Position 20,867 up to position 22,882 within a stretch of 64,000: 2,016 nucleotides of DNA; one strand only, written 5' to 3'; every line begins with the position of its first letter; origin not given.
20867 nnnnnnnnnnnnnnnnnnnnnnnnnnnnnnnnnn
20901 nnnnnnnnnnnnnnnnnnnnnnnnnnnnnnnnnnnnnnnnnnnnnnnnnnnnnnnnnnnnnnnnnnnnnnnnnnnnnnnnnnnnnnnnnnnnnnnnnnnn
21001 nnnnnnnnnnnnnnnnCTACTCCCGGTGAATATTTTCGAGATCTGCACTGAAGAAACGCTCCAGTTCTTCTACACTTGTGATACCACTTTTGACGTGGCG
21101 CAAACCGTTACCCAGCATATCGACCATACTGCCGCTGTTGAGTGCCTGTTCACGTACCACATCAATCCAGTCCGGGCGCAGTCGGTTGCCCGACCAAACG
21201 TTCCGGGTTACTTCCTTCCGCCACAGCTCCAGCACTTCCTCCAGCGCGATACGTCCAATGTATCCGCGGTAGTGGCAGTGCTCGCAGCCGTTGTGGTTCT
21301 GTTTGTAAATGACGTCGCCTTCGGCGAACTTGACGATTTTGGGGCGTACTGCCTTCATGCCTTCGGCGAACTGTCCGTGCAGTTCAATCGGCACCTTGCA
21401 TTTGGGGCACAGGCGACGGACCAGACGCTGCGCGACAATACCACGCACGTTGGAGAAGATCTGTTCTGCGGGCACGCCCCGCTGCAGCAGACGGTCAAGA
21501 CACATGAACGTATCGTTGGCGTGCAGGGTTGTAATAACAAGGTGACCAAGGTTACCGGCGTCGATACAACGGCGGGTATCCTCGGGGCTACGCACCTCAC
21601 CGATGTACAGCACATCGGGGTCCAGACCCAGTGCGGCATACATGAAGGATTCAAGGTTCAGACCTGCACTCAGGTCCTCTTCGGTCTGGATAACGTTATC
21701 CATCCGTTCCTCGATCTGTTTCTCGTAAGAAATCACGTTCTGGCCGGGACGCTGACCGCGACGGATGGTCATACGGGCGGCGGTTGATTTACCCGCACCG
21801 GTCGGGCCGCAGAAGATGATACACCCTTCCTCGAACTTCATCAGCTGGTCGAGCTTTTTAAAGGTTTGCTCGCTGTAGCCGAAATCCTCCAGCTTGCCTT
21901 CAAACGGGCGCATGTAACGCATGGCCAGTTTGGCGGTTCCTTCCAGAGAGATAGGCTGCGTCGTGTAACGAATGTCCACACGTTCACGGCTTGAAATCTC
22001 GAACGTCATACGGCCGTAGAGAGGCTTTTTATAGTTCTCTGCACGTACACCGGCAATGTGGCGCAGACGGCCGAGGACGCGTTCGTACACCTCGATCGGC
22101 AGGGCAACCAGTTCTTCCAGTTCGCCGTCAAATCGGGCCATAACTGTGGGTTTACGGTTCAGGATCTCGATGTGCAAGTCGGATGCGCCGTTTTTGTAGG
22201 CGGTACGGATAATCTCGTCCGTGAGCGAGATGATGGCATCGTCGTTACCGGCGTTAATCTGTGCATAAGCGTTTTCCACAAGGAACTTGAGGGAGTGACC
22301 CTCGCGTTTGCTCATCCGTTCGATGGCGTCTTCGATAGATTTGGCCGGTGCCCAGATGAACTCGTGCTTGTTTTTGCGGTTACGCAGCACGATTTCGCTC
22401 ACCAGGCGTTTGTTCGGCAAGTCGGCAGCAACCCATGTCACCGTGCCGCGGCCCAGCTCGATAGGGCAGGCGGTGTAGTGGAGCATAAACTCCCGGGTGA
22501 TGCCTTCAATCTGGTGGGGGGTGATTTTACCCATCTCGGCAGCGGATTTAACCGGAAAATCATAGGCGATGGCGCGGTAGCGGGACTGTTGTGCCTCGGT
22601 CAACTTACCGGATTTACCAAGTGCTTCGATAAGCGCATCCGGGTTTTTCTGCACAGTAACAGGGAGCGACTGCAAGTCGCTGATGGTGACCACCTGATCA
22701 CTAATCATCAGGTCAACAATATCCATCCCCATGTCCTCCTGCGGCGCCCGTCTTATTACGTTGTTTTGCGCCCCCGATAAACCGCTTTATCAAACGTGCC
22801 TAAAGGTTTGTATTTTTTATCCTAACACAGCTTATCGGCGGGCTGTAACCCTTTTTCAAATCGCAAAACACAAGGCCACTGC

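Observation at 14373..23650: Secretin-less type IV filament operon (pilin-ATPase-platform-accessory-pseudopilins-peptidase-J-domain protein) that fits none of the canonical Gsp/Pil/Tad/Com layouts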

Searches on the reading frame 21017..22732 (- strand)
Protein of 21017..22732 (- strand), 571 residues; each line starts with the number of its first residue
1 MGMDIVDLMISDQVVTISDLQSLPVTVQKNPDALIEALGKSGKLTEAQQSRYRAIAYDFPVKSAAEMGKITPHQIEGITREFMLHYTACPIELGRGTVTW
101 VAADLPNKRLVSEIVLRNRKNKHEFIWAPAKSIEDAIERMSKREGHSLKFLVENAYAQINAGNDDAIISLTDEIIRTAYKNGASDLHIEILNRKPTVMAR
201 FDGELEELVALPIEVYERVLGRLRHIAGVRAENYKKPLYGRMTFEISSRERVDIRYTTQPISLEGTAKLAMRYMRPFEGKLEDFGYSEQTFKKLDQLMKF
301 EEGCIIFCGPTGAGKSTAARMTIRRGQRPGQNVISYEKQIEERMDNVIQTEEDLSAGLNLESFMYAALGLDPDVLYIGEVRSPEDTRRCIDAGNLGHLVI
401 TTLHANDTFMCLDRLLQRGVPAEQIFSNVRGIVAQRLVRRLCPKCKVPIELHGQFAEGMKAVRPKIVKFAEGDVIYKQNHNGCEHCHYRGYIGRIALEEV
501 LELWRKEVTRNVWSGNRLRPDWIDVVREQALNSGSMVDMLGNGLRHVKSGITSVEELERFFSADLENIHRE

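Call 4: search_protein_families(library=pfam, max_evalue=0.1, proteins=[window:21017-22732:-])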
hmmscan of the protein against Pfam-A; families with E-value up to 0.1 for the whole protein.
window:21017-22732:- (571 aa): 9 families
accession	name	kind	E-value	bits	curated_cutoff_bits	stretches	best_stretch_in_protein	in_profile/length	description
PF00437.27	T2SSE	-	8.5e-67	225.8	24.9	1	163-559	4-370/370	Type II/IV secretion system protein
PF05157.20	MshEN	-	1.2e-05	25.6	23.1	1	71-145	14-88/90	MshEN domain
PF13401.12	AAA_22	-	0.0019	19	27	1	300-328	3-31/130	AAA domain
PF20720.3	nSTAND3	-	0.0028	17.8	27.2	1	301-343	16-57/155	Novel STAND NTPase 3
PF13476.12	AAA_23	-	0.0094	17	27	1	298-317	15-34/201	AAA domain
PF13671.12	AAA_33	-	0.027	15.2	27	1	305-338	2-32/143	AAA domain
PF13555.12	AAA_29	-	0.05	13.8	27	1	289-317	10-37/61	P-loop containing region of AAA domain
PF13238.12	AAA_18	-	0.051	14.5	29.4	0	305-347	1-44/128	AAA domain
PF06414.18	Zeta_toxin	-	0.055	13.3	22.3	0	305-334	19-47/199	Zeta toxin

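Call 5: search_protein_families(library=ncbifam, max_evalue=0.1, proteins=[window:21017-22732:-])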
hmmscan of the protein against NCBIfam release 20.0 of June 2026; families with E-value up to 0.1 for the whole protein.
window:21017-22732:- (571 aa): 20 families
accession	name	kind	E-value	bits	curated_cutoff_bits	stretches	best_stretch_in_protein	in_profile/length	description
TIGR02538.1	type_IV_pilB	equivalog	7.7e-69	232.8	675.65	1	5-560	2-561/564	type IV-A pilus assembly ATPase PilB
TIGR02533.1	type_II_gspE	equivalog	6.9e-65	219.6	630.25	1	133-559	73-484/486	type II secretion system ATPase GspE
NF053534.1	T4PilAsmATPsTfpB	equivalog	1e-63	215.7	850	1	124-558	158-579/584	type IV pilus assembly ATPase TfpB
NF007755.0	PRK10436.1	equivalog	1.7e-62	211.6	617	1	84-562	15-460/465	type II secretion system protein GspE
NF041000.1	ATPase_ComGA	equivalog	9.6e-45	152.6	300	1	173-439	2-266/267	competence type IV pilus ATPase ComGA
TIGR01420.1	pilT_fam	subfamily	1.2e-25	90.5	319.1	1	172-441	3-271/343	PilT/PilU family type 4a pilus ATPase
TIGR02525.1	plasmid_TraJ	equivalog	2e-13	50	368.3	1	206-439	54-299/372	plasmid transfer ATPase TraJ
TIGR02782.1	TrbB_P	equivalog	8.6e-09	35.1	304.55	1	304-417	138-254/303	P-type conjugative transfer ATPase TrbB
TIGR02788.1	VirB11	equivalog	1.2e-06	27.8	249.95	1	302-416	144-263/308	P-type DNA transfer ATPase VirB11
NF010469.0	PRK13894.1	subfamily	1.9e-06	27.5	508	1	304-415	151-264/320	conjugal transfer ATPase TrbB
TIGR02524.1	dot_icm_DotB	equivalog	2.3e-06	27.1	463.3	1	301-428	133-269/358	Dot/Icm type IV secretion system ATPase DotB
TIGR03819.1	heli_sec_ATPase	hypoth_equivalog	1.6e-05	24.2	373.15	1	258-409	132-291/340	TadA family conjugal transfer-associated ATPase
NF010407.0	PRK13833.1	subfamily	8.2e-05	22.2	499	1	305-422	147-266/323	conjugal transfer protein TrbB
NF058587.1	archaellum_moto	equivalog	0.00022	20.1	550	1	351-419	331-397/527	archaellum flagellar ATPase motor FlaI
NF010475.0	PRK13900.1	equivalog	0.00061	18.9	389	1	351-433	215-303/333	type IV secretion system ATPase VirB11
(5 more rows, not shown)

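Call 6: find_encoding_contigs(protein=window:21017-22732:-, flank=10000, max_places=6)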
Protein window:21017-22732:- (571 aa): no gene with exactly this product is on record in the collection.

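Call 7: find_homologous_proteins(query=window:21017-22732:-, max_evalue=1e-20)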
Query window:21017-22732:- (571 aa): 1216 proteins with E <= 1e-20 among 8000 candidates; the best 120 are listed.
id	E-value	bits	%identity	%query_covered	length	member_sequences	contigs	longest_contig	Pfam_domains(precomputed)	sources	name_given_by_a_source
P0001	0.0e+0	1230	94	100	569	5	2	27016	PF05157.21,PF00437.27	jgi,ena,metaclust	metaclust:\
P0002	0.0e+0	1093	84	99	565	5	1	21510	PF05157.21,PF00437.27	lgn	-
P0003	0.0e+0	1045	80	99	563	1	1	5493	PF00437.27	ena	-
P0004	0.0e+0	1043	81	99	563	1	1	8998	PF05157.21,PF00437.27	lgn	-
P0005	0.0e+0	1040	80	99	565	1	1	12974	PF00437.27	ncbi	-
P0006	0.0e+0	1040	80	99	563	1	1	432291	PF05157.21,PF00437.27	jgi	jgi:type IV pilus assembly protein PilB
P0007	0.0e+0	1040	80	99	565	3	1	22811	PF00437.27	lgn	-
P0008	0.0e+0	1036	79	99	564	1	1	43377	PF00437.27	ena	-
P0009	0.0e+0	1036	79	99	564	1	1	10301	PF05157.21,PF00437.27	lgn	-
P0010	0.0e+0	1036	78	99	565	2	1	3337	PF05157.21,PF00437.27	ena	-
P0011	0.0e+0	1032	79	99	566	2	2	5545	PF05157.21,PF00437.27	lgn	-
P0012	0.0e+0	1030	79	99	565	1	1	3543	PF05157.21,PF00437.27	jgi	jgi:type IV pilus assembly protein PilB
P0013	0.0e+0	1028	80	99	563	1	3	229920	PF00437.27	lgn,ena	-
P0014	0.0e+0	1027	77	99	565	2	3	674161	PF00437.27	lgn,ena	-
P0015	0.0e+0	1025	79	99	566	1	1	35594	PF05157.21,PF00437.27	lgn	-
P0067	1.4e-272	923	70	99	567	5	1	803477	PF05157.21,PF00437.27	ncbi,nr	ncbi:MAG: hypothetical protein CMF62_08375 [Magnetococcales bacterium]|nr:hypothetical protein [Magn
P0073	2.9e-264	896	67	99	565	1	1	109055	PF05157.21,PF00437.27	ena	-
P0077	7.4e-257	871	68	98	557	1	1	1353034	PF05157.21,PF00437.27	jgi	jgi:type IV pilus assembly protein PilB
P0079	1.1e-252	858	66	99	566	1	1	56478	PF00437.27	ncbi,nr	ncbi:MAG: Flp pilus assembly complex ATPase component [Proteobacteria bacterium]|nr:Flp pilus assemb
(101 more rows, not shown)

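Call 8: find_encoding_contigs(protein=P0077, flank=10000, max_places=2)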
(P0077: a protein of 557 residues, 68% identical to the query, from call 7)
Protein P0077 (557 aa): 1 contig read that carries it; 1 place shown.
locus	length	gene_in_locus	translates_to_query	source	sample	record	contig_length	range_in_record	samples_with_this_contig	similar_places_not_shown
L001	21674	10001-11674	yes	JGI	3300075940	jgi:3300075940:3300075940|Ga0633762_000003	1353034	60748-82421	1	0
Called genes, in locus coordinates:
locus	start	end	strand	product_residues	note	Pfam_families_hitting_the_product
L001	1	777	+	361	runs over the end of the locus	PF01551:Peptidase_M23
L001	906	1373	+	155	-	-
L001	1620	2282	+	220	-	-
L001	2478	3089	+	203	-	-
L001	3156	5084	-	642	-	PF00460:Flg_bb_rod (weak), PF22692:LlgE_F_G_D1 (weak), PF07559:FlgE_D2, PF06429:Flg_bbr_C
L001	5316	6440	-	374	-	PF03963:FlgD, PF13861:FLgD_tudor (faint), PF01835:MG2 (faint), PF13585:CHU_C (faint), PF13860:FlgD_ig, PF10029:DUF2271 (faint), PF13860:FlgD_ig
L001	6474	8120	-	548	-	PF02120:Flg_hook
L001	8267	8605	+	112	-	-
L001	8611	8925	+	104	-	-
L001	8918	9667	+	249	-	PF00813:FliP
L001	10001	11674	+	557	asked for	PF05157:MshEN (weak), PF00437:T2SSE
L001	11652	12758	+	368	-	PF00482:T2SSF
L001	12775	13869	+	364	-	-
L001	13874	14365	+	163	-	-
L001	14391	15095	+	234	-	-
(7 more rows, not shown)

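Call 9: find_encoding_contigs(protein=P0067, flank=10000, max_places=2)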
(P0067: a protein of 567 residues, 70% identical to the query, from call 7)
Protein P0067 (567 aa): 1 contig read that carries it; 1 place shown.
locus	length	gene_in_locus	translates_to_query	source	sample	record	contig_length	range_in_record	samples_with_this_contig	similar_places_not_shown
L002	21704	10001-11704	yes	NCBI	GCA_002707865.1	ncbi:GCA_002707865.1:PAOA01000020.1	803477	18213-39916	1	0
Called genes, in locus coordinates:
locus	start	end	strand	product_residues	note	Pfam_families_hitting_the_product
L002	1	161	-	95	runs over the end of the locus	-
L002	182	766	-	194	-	-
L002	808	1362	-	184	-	PF08534:Redoxin, PF00578:AhpC-TSA, PF00085:Thioredoxin (faint), PF13905:Thioredoxin_8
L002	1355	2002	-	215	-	PF00440:TetR_N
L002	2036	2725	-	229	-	PF00702:Hydrolase, PF13419:HAD_2, PF13242:Hydrolase_like (weak)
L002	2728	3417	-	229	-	PF00702:Hydrolase, PF13419:HAD_2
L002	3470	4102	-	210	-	PF00350:Dynamin_N (faint), PF01926:MMR_HSR1, PF02421:FeoB_N, PF03193:RsgA_GTPase (faint), PF04548:AIG1 (weak), PF00009:GTP_EFTU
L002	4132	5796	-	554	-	PF14849:YidC_periplas, PF02096:60KD_IMP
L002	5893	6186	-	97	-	PF01809:YidD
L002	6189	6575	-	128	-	PF00825:Ribonuclease_P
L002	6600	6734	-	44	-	PF00468:Ribosomal_L34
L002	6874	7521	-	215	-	-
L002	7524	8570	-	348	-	PF05099:TerB, PF00226:DnaJ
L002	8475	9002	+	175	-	PF00034:Cytochrom_C (faint)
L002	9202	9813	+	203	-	-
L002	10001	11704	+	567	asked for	PF05157:MshEN (weak), PF00437:T2SSE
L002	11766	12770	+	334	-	PF00482:T2SSF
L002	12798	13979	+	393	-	-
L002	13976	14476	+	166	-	-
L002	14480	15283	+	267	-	-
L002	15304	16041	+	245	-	-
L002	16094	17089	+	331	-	-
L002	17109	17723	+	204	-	PF01478:Peptidase_A24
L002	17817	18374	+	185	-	PF00226:DnaJ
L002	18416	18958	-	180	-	-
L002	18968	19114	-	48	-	PF00392:GntR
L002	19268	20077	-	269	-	PF03807:F420_oxidored, PF14748:P5CR_dimer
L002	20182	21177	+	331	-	PF01073:3Beta_HSD, PF01370:Epimerase, PF04321:RmlD_sub_bind, PF16363:GDP_Man_Dehyd, PF07993:NAD_binding_4 (weak)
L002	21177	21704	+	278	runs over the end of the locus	PF01790:LGT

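Call 10: find_related_loci(query=window:21017-22732:-, collection=genome_contigs, flank=10000)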
Query window:21017-22732:- (571 aa) in genome_contigs; peptide patterns used: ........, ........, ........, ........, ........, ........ (x = any residue, [..] = any of these).
32 stretches matched a pattern; 18 encode a relative of the query (tblastn E <= 1e-3); 18 distinct loci.
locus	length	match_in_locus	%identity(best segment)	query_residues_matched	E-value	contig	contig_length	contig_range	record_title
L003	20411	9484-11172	79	3-568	0e+0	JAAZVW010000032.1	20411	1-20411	MAG: Proteobacteria bacterium isolate KhW_metabat.34 KhW_C428, whole genome shotgun sequence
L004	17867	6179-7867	77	4-569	0e+0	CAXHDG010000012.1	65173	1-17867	MAG TPA_asm: uncultured Magnetococcales bacterium isolate SRR12480076_binner123_Refined_1 genome assembly, contig: ERZ98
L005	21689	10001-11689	77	4-569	0e+0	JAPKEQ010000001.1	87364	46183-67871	MAG: Alphaproteobacteria bacterium isolate ANT-120 NODE_62_length_87364_cov_5.099554, whole genome shotgun sequence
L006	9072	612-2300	76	3-568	0e+0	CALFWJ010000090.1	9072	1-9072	MAG: uncultured Alphaproteobacteria bacterium isolate H2_Bin_Bin_21 genome assembly, contig: c_000001082995, whole genom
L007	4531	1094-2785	77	3-569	0e+0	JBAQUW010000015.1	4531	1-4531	MAG: Alphaproteobacteria bacterium isolate MFD03283_ilm_asm_bin13 k127_123285, whole genome shotgun sequence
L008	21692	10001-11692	76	2-568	0e+0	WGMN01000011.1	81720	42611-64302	MAG: Proteobacteria bacterium isolate RI_491 c_000000186399, whole genome shotgun sequence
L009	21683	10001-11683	77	3-566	0e+0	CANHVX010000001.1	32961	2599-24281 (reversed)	MAG: Pseudomonadaceae bacterium isolate RE-27jun17-29 genome assembly, contig: RE-27jun17-C685, whole genome shotgun seq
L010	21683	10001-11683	76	3-566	0e+0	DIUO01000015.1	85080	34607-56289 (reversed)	MAG TPA_asm: Proteobacteria bacterium UBA6156 UBA6156_contig_10674, whole genome shotgun sequence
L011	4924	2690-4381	76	2-568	0e+0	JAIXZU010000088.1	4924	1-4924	MAG: Alphaproteobacteria bacterium isolate D8_MAG_00060 pond_D8_MAG_00060_000000000034, whole genome shotgun sequence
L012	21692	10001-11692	75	3-569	0e+0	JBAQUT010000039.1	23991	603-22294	MAG: Alphaproteobacteria bacterium isolate MFD03283_ilm_asm_bin39 k127_8188, whole genome shotgun sequence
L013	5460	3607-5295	75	3-568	0e+0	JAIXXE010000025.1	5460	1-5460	MAG: Alphaproteobacteria bacterium isolate D4_MAG_00043 pond_D4_MAG_00043_000000000075, whole genome shotgun sequence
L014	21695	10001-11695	75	1-568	0e+0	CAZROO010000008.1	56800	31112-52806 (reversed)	MAG TPA_asm: uncultured Pseudomonadales bacterium isolate SRP263991_co5_643 genome assembly, contig: NODE_1235_length_56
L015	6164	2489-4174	74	4-568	0e+0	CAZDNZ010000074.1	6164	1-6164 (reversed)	MAG TPA_asm: uncultured Pseudomonadales bacterium isolate SRP141376_co5_134 genome assembly, contig: NODE_30012_length_6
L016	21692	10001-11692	72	3-568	0e+0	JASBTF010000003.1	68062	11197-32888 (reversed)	MAG: Pseudomonadota bacterium isolate BWSM_27 k141_1460593, whole genome shotgun sequence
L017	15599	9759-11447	68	3-568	0e+0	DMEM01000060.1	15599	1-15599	MAG TPA_asm: Alphaproteobacteria bacterium isolate UBA12223 contig_3133, whole genome shotgun sequence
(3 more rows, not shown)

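Call 81: find_encoding_contigs(protein=P0079, flank=10000, max_places=1)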
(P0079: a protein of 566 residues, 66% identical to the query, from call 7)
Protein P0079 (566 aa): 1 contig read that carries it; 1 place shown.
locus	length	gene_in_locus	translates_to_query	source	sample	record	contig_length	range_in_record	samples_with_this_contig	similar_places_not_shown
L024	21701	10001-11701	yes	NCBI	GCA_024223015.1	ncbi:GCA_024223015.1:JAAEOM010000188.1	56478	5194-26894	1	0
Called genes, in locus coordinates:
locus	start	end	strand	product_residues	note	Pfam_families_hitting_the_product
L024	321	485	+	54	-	-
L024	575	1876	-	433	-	-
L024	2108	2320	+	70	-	-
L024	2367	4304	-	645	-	PF00460:Flg_bb_rod (weak), PF22692:LlgE_F_G_D1 (weak), PF07559:FlgE_D2, PF06429:Flg_bbr_C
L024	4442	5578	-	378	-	PF03963:FlgD, PF13861:FLgD_tudor (faint), PF13860:FlgD_ig, PF10029:DUF2271 (faint), PF13860:FlgD_ig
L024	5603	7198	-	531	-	PF02120:Flg_hook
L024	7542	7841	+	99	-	-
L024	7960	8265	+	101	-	-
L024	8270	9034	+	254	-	PF00813:FliP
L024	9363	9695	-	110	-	-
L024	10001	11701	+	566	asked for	PF00437:T2SSE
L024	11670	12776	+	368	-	PF00482:T2SSF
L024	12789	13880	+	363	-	-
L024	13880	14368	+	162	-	-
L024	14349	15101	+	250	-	-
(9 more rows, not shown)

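Call 82: find_encoding_contigs(protein=P0073, flank=10000, max_places=1)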
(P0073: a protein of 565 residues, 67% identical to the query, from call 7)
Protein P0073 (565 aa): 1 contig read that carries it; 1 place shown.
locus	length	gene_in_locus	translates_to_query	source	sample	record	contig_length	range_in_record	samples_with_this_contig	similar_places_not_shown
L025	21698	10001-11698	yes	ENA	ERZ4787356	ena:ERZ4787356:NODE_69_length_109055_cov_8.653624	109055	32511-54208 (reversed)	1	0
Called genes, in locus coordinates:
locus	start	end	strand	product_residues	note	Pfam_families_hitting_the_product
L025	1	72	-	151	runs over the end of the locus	-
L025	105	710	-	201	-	-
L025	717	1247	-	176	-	PF08534:Redoxin, PF00578:AhpC-TSA, PF00085:Thioredoxin (weak), PF13905:Thioredoxin_8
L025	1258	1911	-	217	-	PF00440:TetR_N (faint)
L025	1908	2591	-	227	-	PF00702:Hydrolase, PF13419:HAD_2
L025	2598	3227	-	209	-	PF00009:GTP_EFTU (faint), PF02421:FeoB_N, PF03193:RsgA_GTPase (faint), PF00350:Dynamin_N (faint), PF01926:MMR_HSR1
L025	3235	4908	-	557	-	PF14849:YidC_periplas, PF02096:60KD_IMP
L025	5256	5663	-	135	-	PF00825:Ribonuclease_P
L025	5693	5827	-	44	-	PF00468:Ribosomal_L34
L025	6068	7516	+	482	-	PF01134:GIDA (weak), PF01946:Thi4 (faint), PF03486:HI0933_like (faint), PF05834:Lycopene_cycl (faint), PF07992:Pyr_redox_2, PF13738:Pyr_redox_3, PF00070:Pyr_redox, PF02852:Pyr_redox_dim, +1 more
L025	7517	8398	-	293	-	PF05099:TerB, PF00226:DnaJ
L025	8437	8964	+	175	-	-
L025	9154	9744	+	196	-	-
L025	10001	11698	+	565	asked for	PF05157:MshEN (weak), PF00437:T2SSE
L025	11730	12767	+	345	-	PF00482:T2SSF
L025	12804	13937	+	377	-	-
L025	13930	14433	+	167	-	-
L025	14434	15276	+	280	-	-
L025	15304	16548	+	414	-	-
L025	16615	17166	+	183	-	-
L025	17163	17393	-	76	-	-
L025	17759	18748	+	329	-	-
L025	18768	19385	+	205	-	PF01478:Peptidase_A24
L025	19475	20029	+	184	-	PF00226:DnaJ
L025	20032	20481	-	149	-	-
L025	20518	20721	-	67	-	PF00392:GntR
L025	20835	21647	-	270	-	PF03807:F420_oxidored, PF14748:P5CR_dimer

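Call 95: search_dna_similar(query=window:21017-22732:-, collection=plasmids, mode=protein, max_evalue=1e-20, max_rows=8)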
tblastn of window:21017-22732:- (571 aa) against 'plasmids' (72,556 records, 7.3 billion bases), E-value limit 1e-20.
Records with a match: 3172; places in all: 3245; records where one place covers at least 80% of the query: 37.
Best place of each record, by identity: <60% 3172.
By first word of the organism name: Escherichia 1983; Salmonella 392; Pseudomonas 140; Shigella 133; Ralstonia 111; Serratia 93; Klebsiella 49; Yersinia 27; Cupriavidus 15; Paraburkholderia 10; and 107 more.
By predicted mobility (MOB-suite, as given by PLSDB): conjugative 2273; non-mobilizable 656; mobilizable 243.
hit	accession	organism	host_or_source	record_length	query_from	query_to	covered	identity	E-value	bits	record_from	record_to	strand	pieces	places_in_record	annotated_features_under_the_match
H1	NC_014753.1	Oceanithermus profundus DSM 14977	deep sea hot vent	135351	31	566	94%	28.2%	1e-43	174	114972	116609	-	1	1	GspE/PulE family protein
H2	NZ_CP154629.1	Acetoanaerobium noterae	cell culture,Sludge of a digestion ...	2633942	3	567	99%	26.3%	1e-46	184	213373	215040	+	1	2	none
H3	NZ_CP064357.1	Miltoncostaea oceani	pure culture,marine sediment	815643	5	562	98%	26.4%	1e-42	171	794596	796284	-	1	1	GspE/PulE family protein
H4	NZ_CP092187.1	Deinococcus sp. KNUC1210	Setaria viridis,cell ...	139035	34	563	93%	27.2%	3e-41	167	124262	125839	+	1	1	ATPase, T2SS/T4P/T4SS family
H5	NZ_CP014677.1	Kozakia baliensis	palm brown sugar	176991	44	561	91%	27.5%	3e-41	167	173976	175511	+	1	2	ATPase, T2SS/T4P/T4SS family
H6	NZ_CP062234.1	Rhizobium sp. TH2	Sainfoin,pure bacterial culture,Nodule ...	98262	10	559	96%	25.8%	6e-38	157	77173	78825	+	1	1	GspE/PulE family protein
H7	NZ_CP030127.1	Indioceanicola profundi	sediment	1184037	34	567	94%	25.8%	3e-33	143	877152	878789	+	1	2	none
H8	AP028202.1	Paraburkholderia largidicola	Physopelta gutta,midgut,Midgut crypts ...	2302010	20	564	95%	25.2%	2e-29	131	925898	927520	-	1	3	GspE/PulE family protein | hypothetical protein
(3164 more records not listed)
